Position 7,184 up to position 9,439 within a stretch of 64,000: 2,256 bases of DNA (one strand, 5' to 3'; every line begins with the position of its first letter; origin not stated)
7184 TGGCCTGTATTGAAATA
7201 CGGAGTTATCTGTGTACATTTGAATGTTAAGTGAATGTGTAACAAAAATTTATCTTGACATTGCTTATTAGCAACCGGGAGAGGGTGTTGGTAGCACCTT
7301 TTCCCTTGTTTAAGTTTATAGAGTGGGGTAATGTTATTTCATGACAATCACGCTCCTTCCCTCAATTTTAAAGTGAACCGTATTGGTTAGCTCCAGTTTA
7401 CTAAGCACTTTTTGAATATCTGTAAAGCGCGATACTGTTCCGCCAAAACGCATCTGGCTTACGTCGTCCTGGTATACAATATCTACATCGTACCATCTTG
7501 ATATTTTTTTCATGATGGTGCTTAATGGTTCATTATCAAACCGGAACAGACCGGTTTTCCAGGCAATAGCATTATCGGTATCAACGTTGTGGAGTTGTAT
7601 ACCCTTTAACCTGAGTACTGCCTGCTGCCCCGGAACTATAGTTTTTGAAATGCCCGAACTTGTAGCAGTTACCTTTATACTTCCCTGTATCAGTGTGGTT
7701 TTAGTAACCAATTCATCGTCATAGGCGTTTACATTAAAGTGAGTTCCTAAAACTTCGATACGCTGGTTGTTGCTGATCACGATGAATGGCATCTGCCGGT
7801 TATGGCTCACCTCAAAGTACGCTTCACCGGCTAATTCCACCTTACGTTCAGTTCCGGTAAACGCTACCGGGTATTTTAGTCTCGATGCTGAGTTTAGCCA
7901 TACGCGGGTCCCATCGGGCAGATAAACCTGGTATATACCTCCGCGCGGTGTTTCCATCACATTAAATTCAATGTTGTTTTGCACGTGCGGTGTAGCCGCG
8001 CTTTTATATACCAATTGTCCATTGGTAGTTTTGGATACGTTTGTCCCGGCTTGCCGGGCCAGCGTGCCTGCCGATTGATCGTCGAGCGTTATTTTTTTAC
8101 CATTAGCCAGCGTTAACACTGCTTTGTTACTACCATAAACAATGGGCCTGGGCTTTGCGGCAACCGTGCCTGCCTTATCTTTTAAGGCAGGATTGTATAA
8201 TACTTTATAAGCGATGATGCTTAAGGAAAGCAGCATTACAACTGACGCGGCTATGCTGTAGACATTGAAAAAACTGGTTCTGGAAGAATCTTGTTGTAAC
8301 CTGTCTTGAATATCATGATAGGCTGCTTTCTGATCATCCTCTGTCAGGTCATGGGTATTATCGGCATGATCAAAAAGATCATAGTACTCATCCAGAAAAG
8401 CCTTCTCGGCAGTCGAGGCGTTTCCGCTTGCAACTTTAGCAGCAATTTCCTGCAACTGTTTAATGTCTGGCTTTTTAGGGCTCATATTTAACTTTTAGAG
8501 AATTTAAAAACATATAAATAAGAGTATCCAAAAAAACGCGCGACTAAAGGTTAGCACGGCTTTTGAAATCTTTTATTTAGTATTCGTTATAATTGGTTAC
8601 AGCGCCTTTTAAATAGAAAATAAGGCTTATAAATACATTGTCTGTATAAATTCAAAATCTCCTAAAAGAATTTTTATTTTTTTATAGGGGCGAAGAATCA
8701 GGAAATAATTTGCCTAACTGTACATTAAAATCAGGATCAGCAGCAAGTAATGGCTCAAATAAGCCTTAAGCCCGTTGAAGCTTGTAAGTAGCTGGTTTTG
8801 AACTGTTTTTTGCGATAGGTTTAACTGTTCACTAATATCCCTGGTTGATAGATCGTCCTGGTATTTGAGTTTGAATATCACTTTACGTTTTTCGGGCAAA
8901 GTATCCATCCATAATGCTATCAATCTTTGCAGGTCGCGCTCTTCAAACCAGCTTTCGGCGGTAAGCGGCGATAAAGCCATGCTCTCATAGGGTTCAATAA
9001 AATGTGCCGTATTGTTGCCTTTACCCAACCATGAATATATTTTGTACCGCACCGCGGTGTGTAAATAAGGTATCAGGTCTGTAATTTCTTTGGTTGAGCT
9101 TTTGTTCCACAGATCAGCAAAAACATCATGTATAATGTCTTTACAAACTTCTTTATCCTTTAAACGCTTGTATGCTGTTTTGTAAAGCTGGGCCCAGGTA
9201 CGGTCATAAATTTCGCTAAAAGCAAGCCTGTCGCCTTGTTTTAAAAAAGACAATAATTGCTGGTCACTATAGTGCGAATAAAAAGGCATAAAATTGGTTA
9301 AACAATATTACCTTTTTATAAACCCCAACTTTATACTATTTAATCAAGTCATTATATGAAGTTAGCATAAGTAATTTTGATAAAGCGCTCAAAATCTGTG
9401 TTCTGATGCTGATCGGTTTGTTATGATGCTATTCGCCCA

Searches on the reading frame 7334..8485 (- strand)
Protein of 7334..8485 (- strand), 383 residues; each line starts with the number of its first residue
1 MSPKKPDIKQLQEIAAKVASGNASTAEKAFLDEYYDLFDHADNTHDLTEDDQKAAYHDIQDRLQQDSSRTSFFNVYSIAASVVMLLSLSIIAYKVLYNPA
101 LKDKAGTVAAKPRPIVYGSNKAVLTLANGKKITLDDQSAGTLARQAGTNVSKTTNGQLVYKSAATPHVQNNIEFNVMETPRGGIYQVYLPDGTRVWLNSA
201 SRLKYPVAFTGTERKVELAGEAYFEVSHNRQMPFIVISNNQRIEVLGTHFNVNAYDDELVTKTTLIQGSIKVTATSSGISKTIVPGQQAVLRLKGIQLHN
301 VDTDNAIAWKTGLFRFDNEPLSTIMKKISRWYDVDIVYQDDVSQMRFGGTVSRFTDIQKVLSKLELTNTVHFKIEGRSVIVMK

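Call 7: search_protein_families(library=pfam, proteins=[window:7334-8485:-])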
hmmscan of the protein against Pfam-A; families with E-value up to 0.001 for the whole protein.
window:7334-8485:- (383 aa): 2 families
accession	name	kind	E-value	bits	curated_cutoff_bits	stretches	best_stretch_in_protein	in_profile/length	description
PF16344.10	FecR_C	-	6.9e-23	80.9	24.4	1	314-381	2-70/70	FecR, C-terminal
PF04773.18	FecR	-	2e-19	70.2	24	1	176-270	2-96/97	FecR protein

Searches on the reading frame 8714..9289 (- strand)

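Call 7: search_protein_families(library=pfam, proteins=[window:8714-9289:-])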
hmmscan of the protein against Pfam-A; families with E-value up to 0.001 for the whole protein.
window:8714-9289:- (191 aa): 3 families
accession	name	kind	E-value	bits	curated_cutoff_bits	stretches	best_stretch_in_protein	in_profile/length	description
PF08281.18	Sigma70_r4_2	-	1.3e-10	41.2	25.7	1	128-167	8-47/54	Sigma-70, region 4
PF04545.22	Sigma70_r4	-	3e-05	23.9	24.1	1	127-164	1-38/50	Sigma-70, region 4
PF04297.20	UPF0122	-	0.00035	21.2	22.7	1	120-177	7-64/101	Putative helix-turn-helix protein, YlxM / p13 like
